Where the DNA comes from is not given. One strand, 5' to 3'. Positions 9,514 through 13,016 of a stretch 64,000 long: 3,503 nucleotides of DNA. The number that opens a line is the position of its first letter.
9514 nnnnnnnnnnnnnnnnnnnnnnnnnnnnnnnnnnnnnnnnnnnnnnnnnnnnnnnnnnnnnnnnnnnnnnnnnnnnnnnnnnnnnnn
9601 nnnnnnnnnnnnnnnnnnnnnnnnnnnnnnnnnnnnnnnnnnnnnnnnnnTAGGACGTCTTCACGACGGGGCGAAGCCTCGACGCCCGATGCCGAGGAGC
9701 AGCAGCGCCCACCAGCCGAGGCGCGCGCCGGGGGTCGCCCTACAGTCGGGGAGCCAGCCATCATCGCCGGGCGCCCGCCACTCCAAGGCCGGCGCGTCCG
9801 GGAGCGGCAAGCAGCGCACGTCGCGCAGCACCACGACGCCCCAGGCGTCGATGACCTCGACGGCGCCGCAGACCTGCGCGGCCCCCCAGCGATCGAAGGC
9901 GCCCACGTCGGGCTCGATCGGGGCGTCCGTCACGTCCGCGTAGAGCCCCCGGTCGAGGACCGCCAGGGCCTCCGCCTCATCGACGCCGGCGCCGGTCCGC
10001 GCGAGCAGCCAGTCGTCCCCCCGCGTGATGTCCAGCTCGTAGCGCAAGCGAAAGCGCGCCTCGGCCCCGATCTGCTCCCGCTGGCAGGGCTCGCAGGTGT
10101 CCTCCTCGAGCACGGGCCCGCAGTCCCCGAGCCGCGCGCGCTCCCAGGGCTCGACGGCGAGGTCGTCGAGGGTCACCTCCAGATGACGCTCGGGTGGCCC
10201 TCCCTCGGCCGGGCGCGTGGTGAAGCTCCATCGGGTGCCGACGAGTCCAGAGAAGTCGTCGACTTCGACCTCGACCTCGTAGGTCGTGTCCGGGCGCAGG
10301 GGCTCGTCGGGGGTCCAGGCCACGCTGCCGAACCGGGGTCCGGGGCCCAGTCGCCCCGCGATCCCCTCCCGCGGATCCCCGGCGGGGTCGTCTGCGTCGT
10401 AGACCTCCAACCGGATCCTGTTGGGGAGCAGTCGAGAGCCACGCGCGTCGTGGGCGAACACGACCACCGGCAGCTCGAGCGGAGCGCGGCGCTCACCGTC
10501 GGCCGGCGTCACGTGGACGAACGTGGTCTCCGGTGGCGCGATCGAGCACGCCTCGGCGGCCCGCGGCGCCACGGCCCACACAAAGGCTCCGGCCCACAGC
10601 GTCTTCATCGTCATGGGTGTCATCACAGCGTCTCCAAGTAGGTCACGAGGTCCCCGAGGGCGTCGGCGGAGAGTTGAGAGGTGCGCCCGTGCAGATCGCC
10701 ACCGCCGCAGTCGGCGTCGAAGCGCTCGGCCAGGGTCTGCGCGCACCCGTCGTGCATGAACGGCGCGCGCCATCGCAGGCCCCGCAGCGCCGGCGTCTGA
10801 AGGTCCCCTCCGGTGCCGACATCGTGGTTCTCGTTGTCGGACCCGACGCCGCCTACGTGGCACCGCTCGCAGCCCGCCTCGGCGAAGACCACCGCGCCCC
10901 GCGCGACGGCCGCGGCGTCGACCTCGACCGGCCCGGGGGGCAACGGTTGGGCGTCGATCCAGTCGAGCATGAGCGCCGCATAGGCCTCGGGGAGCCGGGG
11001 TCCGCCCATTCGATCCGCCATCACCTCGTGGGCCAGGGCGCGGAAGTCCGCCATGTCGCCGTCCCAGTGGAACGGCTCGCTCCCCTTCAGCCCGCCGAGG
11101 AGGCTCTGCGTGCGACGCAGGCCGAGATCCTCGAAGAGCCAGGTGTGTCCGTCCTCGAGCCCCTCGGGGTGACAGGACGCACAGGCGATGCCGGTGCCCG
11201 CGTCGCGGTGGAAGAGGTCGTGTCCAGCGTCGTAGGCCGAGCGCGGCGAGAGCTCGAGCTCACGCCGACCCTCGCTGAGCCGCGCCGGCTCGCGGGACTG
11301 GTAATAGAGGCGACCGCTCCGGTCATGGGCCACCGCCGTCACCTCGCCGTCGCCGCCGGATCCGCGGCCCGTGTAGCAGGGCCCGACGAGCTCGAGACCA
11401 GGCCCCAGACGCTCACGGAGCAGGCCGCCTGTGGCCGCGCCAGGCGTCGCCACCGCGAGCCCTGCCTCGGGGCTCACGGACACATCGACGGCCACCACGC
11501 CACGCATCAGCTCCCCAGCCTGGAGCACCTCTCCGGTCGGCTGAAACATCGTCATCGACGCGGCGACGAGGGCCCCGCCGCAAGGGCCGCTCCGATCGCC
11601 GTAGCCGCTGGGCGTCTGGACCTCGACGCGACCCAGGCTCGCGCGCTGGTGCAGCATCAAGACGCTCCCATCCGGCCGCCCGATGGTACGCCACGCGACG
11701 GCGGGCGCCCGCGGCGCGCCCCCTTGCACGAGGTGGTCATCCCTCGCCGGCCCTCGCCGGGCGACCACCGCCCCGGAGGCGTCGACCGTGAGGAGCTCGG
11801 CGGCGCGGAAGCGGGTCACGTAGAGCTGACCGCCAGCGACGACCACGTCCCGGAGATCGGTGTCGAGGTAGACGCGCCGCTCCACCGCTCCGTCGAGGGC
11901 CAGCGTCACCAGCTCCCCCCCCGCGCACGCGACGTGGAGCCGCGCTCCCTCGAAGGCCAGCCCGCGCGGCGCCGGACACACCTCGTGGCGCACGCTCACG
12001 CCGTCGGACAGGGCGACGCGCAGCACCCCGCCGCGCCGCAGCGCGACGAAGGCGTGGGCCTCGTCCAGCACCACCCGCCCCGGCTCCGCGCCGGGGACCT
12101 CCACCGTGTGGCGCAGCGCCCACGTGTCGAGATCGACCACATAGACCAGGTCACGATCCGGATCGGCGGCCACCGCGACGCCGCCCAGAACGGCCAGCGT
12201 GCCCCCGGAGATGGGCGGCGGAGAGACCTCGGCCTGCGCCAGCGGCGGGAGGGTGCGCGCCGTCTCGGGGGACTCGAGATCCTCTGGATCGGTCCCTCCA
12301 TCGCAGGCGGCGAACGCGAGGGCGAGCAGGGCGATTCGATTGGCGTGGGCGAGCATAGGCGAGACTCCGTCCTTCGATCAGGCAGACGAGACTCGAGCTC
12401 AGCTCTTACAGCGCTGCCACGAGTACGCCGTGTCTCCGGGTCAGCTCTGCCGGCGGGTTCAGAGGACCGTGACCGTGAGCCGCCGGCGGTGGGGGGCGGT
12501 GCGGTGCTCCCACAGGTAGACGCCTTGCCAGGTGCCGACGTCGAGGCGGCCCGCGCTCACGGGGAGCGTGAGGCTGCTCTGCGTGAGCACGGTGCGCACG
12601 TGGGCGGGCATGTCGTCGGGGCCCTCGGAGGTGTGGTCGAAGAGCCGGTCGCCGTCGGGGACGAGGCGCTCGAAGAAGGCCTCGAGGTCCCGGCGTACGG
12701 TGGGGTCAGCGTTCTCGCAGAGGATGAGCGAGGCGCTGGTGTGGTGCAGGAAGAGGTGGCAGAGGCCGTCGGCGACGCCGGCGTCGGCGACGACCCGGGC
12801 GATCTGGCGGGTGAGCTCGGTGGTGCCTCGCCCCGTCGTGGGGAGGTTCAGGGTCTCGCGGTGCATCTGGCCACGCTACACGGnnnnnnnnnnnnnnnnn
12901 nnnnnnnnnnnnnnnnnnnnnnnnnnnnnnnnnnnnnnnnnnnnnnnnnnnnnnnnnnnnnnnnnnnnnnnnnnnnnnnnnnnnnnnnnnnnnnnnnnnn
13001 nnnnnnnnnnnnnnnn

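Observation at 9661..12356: Cytochrome-c-peroxidase-like di-haem lipoprotein translationally coupled (ATGA) to an acidic MYXO-CTERM protein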

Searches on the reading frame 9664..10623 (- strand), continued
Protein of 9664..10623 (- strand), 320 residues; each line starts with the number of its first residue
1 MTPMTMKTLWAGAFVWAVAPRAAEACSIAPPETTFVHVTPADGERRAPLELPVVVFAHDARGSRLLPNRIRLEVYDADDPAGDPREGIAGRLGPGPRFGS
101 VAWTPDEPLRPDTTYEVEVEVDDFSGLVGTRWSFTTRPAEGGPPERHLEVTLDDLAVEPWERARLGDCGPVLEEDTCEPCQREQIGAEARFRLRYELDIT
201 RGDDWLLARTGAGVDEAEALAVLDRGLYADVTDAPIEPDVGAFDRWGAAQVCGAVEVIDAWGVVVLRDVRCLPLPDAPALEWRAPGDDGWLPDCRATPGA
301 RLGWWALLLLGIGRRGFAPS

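Call 84: search_solved_structures(query=A5, max_evalue=10, show_alignments=0)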
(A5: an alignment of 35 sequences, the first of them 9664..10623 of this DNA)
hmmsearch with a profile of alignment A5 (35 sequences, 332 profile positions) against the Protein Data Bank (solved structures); distinct sequences matched with E-value up to 10: 29.
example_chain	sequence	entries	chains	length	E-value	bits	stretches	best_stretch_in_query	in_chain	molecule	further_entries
5d7h_A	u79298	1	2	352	0.0003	23.4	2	29-143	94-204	L,D-transpeptidase 2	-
4hu2_A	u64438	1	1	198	0.00038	23.1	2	37-135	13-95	PROBABLE CONSERVED LIPOPROTEIN LPPS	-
6rlg_A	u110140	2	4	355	0.0004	23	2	30-143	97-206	L,D-transpeptidase 2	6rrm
8a1j_A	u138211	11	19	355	0.0004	23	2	30-143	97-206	L,D-transpeptidase 2 | Transpeptidase,Lipoprotein LppS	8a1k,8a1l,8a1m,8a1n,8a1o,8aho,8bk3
8pxy_A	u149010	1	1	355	0.0004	23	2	30-143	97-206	L,D-transpeptidase 2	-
3vyn_A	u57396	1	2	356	0.0004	23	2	30-143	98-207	Probable conserved lipoprotein LPPS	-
4qtf_A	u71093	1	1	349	0.0004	23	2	29-143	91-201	L,d-transpeptidase LdtB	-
6boi_A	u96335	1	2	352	0.0004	23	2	30-143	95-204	Putative conserved lipoprotein LppS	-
4qr7_A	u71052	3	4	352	0.00041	23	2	30-143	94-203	L,d-transpeptidase LdtB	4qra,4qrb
5dc2_A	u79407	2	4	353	0.00041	23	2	30-143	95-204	L,D-transpeptidase 2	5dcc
5dvp_A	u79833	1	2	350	0.00041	23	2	30-143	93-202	L,D-transpeptidase 2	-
5du7_A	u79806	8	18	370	0.0005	22.7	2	29-143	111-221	L,D-transpeptidase 2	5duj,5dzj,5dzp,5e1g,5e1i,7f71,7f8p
8av2_A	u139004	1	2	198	0.096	15.2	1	82-157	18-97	Leptin receptor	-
3tx4_A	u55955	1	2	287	0.11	15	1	28-143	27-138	Mycobacterium Tuberculosis LD-transpeptidase type 2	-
6iyv_B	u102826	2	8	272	0.11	15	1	28-143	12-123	L,D-transpeptidase 2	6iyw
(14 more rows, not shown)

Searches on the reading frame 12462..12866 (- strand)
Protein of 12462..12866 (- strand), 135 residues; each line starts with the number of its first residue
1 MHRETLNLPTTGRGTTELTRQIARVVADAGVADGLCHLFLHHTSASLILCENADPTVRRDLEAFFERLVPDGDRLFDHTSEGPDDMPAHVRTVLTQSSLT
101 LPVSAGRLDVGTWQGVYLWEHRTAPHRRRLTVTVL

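Call 5: search_protein_families(library=pfam, proteins=[window:12462-12866:-], max_evalue=0.1)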
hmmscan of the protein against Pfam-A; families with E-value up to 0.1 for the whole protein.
window:12462-12866:- (135 aa): 1 family
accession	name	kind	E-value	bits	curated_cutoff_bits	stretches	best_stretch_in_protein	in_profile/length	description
PF01894.22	UPF0047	-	9.5e-41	139.1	27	1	18-134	2-117/117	Uncharacterised protein family UPF0047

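Call 6: search_protein_families(library=ncbifam, proteins=[window:12462-12866:-], max_evalue=0.1)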
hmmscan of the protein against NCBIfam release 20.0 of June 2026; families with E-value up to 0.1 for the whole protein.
window:12462-12866:- (135 aa): 1 family
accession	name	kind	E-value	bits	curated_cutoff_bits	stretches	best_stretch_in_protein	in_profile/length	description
TIGR00149.1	TIGR00149_YjbQ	hypoth_equivalog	1e-40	138.5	67.75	1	10-134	8-129/132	secondary thiamine-phosphate synthase enzyme YjbQ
